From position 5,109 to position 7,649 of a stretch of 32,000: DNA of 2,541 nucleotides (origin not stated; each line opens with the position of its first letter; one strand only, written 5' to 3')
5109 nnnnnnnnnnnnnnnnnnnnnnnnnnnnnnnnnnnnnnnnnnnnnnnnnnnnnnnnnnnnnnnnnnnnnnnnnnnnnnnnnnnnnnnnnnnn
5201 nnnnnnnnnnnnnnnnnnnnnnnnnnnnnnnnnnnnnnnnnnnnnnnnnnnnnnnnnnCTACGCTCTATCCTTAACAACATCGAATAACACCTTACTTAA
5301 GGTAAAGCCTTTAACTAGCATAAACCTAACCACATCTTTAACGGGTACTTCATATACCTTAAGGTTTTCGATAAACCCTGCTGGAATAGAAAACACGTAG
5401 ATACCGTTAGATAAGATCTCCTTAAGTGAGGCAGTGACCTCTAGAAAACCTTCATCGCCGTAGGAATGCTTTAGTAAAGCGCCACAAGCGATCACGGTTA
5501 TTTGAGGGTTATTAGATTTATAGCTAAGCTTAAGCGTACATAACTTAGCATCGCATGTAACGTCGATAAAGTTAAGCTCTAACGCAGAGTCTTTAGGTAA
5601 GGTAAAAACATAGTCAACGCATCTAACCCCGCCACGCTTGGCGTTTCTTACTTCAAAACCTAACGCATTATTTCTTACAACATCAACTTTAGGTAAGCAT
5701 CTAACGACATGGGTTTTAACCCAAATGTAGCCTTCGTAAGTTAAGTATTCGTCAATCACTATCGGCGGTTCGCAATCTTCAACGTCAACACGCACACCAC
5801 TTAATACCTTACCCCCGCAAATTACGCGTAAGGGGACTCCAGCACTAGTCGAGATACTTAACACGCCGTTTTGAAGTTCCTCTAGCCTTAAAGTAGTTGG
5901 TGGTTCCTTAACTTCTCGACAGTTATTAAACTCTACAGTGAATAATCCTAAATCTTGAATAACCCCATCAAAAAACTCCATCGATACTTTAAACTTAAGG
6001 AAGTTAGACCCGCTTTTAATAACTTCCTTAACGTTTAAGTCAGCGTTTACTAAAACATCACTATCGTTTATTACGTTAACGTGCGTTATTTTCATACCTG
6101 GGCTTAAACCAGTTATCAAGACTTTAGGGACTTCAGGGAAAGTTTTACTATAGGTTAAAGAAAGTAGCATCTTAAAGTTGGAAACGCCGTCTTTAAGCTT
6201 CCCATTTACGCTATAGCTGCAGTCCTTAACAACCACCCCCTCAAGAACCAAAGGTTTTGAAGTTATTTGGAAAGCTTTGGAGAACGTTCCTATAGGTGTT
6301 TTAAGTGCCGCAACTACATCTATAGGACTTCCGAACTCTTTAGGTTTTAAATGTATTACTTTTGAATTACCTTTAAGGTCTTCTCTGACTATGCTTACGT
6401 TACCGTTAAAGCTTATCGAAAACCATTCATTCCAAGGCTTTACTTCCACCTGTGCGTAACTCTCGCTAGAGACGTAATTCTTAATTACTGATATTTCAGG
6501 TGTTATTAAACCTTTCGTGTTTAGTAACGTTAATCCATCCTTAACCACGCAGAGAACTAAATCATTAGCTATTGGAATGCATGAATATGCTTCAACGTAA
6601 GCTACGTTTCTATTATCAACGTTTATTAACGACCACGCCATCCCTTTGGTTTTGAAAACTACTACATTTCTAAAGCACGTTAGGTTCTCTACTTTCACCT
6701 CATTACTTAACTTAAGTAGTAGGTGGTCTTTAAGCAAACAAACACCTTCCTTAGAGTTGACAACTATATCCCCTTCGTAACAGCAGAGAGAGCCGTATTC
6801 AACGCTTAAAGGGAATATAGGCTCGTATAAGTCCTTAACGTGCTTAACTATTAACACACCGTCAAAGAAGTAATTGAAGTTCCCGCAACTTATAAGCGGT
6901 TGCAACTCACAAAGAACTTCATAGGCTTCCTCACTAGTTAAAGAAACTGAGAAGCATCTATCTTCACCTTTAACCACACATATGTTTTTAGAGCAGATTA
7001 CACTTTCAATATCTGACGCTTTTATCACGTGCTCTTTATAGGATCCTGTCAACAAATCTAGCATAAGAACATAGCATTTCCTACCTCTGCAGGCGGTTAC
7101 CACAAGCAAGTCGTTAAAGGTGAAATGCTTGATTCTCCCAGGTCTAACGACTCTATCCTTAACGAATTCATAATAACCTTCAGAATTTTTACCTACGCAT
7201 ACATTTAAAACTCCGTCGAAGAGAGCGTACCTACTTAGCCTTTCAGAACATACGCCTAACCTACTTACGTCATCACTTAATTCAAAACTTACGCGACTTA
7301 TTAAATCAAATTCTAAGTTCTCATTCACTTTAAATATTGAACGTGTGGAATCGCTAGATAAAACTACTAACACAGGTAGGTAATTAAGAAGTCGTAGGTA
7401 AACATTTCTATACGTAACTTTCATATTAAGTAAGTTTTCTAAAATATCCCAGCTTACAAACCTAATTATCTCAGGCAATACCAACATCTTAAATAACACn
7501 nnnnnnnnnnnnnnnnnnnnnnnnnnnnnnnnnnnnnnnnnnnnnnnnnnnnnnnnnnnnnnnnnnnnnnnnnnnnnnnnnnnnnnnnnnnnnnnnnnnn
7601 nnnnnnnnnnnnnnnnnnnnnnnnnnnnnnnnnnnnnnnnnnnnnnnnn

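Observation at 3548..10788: Overlap-coupled five-gene operon joining an archaeal type IV pilus core to a VirB4/HerA-type ATPase and a 746-aa orphan protein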

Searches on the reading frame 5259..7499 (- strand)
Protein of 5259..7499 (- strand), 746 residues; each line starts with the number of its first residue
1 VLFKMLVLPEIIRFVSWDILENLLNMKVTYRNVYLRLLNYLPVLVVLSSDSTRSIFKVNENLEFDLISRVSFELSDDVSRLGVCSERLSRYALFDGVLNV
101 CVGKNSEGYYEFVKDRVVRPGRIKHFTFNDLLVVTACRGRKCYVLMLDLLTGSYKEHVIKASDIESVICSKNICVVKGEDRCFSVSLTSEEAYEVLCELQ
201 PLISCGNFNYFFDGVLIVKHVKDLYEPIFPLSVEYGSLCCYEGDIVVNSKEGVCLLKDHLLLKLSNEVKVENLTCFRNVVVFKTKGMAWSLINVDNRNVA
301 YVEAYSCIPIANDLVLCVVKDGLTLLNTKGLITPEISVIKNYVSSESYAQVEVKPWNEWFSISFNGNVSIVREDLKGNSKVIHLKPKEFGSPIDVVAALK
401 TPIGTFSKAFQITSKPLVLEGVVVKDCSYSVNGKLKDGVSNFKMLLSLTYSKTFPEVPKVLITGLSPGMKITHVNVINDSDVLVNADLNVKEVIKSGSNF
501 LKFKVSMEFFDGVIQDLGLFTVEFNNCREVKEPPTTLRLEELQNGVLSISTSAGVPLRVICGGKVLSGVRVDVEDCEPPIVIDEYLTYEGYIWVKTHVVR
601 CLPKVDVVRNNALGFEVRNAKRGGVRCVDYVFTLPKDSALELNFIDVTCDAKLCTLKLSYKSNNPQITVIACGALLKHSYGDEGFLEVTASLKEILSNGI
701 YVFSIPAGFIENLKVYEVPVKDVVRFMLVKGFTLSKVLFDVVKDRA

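Call 4: search_protein_families(library=pfam, proteins=[window:5259-7499:-], max_evalue=0.1)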
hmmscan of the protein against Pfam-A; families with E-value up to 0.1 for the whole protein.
window:5259-7499:- (746 aa): 0 families

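Call 8: search_protein_families(library=ncbifam, proteins=[window:5259-7499:-], max_evalue=0.1)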
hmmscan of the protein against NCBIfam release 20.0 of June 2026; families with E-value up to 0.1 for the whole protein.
window:5259-7499:- (746 aa): 1 family
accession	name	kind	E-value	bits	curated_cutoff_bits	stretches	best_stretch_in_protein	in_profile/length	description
NF007756.0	PRK10437.1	equivalog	0.092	12.2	251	0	456-501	46-88/220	carbonate dehydratase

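Call 9: search_protein_families(library=phrogs, proteins=[window:5259-7499:-], max_evalue=0.01)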
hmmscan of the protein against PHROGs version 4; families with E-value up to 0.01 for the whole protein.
window:5259-7499:- (746 aa): 0 families

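Call 23: find_homologous_proteins(query=window:5259-7499:-, max_evalue=0.001)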
Query window:5259-7499:- (746 aa): 2 proteins with E <= 0.001 among 8000 candidates.
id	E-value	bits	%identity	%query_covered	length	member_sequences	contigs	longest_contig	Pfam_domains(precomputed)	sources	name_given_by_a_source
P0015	0.0e+0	1658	100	99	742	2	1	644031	-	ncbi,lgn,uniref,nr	ncbi:MAG: hypothetical protein B7O98_02015 [Zestosphaera tikiterensis]|uniref:Uncharacterized protei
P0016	0.0e+0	1181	69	99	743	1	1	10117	-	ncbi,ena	-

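Call 32: find_homologous_proteins(query=A1, max_evalue=0.001)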
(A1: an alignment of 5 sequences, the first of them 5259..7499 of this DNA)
Query A1 (5 sequences) (746 aa, profile of the alignment): 2 proteins with E <= 0.001 among 8000 candidates.
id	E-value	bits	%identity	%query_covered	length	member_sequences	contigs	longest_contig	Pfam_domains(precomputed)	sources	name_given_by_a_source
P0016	0.0e+0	1065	69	99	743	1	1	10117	-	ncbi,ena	-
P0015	0.0e+0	1055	100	99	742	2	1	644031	-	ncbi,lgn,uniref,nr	ncbi:MAG: hypothetical protein B7O98_02015 [Zestosphaera tikiterensis]|uniref:Uncharacterized protei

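Call 44: search_solved_structures(query=A6, max_evalue=10)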
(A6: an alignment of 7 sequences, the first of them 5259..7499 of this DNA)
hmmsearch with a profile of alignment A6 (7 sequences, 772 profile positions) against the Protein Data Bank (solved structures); distinct sequences matched with E-value up to 10: 1.
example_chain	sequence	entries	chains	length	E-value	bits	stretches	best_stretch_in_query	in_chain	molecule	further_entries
9hyu_E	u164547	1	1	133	1.9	9.6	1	395-440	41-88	Photosystem I reaction center subunit IV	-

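Call 55: predict_structure(alignment_id=A7)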
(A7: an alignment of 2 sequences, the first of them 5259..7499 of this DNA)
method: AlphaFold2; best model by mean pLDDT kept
length: 746 residues; sequences in the alignment: 2
mean_pLDDT: 36.1   pTM: 0.24
mean pLDDT of the five models: 36.1, 34.1, 33.9, 31.0, 31.0
residues with pLDDT >= 90: 0; 70-90: 0; 50-70: 48; < 50: 698
segments of 3 or more residues with pLDDT < 50: 1-316, 318-325, 327-340, 344-346, 354-366, 392-434, 436-464, 473-500, 502-659, 661-683, 689-746
pLDDT, mean of each block of 10 residues (from residue 1): 25 31 31 29 27 27 28 37 33 28 35 36 31 33 33 30 37 38 35 33 25 21 22 29 36 37 36 43 43 40 43 46 46 35 52 44 49 56 57 47 35 32 37 44 44 40 48 44 43 44 45 36 43 33 29 36 34 26 25 23 23 28 33 35 43 45 42 42 48 42 31 25 26 28 28
secondary structure, 60 per line:
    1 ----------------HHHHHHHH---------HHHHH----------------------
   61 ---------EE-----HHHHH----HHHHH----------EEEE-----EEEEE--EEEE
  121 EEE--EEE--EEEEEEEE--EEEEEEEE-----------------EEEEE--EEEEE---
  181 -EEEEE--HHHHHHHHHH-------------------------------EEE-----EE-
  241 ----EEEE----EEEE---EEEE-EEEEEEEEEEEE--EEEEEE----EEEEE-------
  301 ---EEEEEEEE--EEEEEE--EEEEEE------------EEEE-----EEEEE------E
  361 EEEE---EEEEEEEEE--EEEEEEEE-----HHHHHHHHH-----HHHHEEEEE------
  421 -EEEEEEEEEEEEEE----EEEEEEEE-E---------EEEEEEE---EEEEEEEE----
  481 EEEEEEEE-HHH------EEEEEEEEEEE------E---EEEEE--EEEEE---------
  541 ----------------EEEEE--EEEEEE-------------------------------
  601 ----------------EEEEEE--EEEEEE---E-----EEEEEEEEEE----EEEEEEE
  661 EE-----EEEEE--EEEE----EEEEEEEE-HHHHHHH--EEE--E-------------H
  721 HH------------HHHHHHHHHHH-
elements in order (helices of 4 or more, strands of 3 or more residues): H17-24 H34-38 H77-81 H86-90 E101-104 E110-114 E117-123 E126-128 E131-138 E141-148 E166-170 E173-177 E182-186 H189-198 E230-232 E245-248 E253-256 E260-263 E265-276 E279-284 E289-293 E304-311 E314-319 E322-327 E340-343 E349-353 E360-364 E368-376 E379-386 H392-400 H406-409 E410-414 E422-435 E440-447 E459-465 E469-476 E481-488 E499-509 E520-524 E527-531 E557-561 E564-569 E617-622 E625-630 E640-649 E654-662 E668-672 E675-678 E683-690 H692-698 E701-703 H735-745

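Call 75: search_protein_representatives(alignment_id=A7)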
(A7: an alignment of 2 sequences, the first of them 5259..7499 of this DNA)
Query: 2 sequences, 747 profile positions. Proteins with E-value up to 0.001 (for the whole library): 19; up to 1e-10: 18; up to 1e-30: 10. The best 19 are listed.
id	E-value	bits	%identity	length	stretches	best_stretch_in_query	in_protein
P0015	0.0e+00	1592.3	-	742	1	5-747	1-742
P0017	7.0e-61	222.7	-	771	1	81-731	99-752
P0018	1.3e-55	205.3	-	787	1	131-741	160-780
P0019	1.6e-55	205.0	-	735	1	136-715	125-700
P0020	2.5e-51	191.1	-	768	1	119-715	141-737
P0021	5.6e-46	173.5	-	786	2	117-465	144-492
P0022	2.3e-40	154.9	-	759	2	136-459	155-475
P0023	7.9e-34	133.3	-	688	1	167-733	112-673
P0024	1.1e-31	126.2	-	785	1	140-707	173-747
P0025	4.1e-31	124.3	-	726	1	132-706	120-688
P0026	5.1e-29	117.4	-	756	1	136-624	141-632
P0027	1.9e-27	112.2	-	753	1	137-613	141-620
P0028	2.4e-25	105.2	-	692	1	117-474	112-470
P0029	3.5e-25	104.7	-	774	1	144-689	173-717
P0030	6.0e-25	103.9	-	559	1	113-548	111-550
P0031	1.5e-23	99.3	-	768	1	142-601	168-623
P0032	3.3e-22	94.9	-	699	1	164-709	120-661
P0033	9.9e-12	60.2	-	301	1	141-267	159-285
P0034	8.5e-04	34.0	-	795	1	57-611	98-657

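Call 76: list_cluster_members(proteins=[P0017, P0018, P0019, P0020, P0021, P0022, P0023, P0024, P0025, P0026])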
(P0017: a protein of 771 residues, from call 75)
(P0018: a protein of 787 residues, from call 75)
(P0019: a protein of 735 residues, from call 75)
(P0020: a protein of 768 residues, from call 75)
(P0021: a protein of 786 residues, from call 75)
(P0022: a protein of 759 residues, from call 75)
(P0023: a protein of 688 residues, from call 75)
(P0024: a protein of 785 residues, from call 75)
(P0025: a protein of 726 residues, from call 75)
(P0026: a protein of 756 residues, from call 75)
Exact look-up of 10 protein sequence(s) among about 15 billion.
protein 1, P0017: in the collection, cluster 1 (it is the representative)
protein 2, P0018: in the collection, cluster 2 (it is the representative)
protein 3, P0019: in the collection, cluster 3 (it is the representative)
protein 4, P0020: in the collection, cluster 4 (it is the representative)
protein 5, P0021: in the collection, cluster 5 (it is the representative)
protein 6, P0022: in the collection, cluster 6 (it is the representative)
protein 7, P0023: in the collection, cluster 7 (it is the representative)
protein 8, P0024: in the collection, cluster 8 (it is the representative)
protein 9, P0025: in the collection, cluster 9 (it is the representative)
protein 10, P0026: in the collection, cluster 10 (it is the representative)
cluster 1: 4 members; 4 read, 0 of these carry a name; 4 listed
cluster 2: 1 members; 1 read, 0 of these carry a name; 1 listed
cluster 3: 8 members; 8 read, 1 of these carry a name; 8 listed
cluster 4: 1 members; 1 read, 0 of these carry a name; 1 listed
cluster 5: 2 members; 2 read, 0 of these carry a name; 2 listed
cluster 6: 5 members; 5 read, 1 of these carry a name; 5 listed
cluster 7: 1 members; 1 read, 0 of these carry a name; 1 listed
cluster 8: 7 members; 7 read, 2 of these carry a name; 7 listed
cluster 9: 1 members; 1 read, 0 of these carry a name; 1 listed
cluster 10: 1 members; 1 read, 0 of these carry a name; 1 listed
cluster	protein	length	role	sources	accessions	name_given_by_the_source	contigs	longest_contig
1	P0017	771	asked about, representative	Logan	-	-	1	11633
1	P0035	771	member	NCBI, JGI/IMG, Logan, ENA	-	-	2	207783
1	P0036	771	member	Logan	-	-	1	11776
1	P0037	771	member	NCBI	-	-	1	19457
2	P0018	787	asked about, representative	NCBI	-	-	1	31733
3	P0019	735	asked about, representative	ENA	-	-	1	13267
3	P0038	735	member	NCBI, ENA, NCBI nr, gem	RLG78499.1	MAG: hypothetical protein DRO10_02855 [Thermoprotei archaeon]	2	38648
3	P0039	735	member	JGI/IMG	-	-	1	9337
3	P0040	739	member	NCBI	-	-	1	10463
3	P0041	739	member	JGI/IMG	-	-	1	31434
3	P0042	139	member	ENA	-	-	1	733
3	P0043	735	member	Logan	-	-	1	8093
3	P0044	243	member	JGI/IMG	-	-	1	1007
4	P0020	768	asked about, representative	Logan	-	-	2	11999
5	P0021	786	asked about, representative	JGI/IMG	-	-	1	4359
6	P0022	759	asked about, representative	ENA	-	-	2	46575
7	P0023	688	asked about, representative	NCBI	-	-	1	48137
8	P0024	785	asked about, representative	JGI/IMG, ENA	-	-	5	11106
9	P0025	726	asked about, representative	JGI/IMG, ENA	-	-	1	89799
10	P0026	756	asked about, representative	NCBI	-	-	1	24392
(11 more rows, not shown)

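Call 79: search_protein_families(library=padloc, proteins=[window:5259-7499:-], max_evalue=0.01)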
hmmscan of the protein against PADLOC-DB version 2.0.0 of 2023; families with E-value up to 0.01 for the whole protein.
window:5259-7499:- (746 aa): 0 families

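Call 81: list_cluster_members(proteins=[P0027, P0028, P0029, P0030, P0031, P0032, P0033, P0034])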
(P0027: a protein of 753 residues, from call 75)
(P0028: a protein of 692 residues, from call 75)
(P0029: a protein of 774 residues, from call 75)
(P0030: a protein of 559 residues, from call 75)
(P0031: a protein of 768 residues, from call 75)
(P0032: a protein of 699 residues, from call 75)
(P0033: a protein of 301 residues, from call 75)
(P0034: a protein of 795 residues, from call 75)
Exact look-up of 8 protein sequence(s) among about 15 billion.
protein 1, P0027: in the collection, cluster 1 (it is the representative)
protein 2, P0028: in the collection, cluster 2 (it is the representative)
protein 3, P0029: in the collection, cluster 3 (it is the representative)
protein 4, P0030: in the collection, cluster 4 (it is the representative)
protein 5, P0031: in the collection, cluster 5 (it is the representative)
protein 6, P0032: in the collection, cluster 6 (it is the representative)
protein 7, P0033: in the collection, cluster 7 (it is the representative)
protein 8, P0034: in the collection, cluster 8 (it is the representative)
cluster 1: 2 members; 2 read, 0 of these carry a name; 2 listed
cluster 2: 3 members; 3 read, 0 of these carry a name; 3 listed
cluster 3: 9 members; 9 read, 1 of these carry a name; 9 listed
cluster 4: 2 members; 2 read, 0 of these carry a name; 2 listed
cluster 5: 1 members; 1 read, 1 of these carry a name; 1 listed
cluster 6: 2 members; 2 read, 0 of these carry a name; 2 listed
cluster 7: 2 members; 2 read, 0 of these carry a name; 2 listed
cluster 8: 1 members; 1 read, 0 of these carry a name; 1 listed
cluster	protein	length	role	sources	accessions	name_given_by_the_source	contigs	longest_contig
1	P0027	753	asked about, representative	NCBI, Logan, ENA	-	-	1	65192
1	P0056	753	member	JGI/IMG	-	-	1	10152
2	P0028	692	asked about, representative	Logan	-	-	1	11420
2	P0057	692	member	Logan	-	-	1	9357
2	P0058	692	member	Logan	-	-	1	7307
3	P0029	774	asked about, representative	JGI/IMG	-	-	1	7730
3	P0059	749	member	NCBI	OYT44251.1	MAG: hypothetical protein B6U85_10240, partial [Desulfurococcales archaeon ex4484_42]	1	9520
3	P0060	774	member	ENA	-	-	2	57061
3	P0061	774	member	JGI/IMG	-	-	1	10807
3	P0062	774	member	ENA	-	-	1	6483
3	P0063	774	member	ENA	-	-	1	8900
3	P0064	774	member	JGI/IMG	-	-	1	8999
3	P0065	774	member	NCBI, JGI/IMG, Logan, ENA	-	-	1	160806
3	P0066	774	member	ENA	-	-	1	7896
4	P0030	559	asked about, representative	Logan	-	-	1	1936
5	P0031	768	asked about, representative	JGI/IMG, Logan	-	hypothetical protein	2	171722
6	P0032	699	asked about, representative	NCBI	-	-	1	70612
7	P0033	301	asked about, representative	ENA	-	-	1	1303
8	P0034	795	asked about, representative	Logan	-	-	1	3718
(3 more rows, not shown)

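Call 96: search_solved_structures(query=A8, max_evalue=10)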
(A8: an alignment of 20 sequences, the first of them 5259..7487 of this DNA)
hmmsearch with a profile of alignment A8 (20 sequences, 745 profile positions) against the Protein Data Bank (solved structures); distinct sequences matched with E-value up to 10: 1.
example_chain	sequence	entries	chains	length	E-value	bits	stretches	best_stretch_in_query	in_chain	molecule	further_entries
1n6z_A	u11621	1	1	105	0.37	12.2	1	302-346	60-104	Hypothetical 12.3 kDa protein in ZDS2-URA5 intergenic region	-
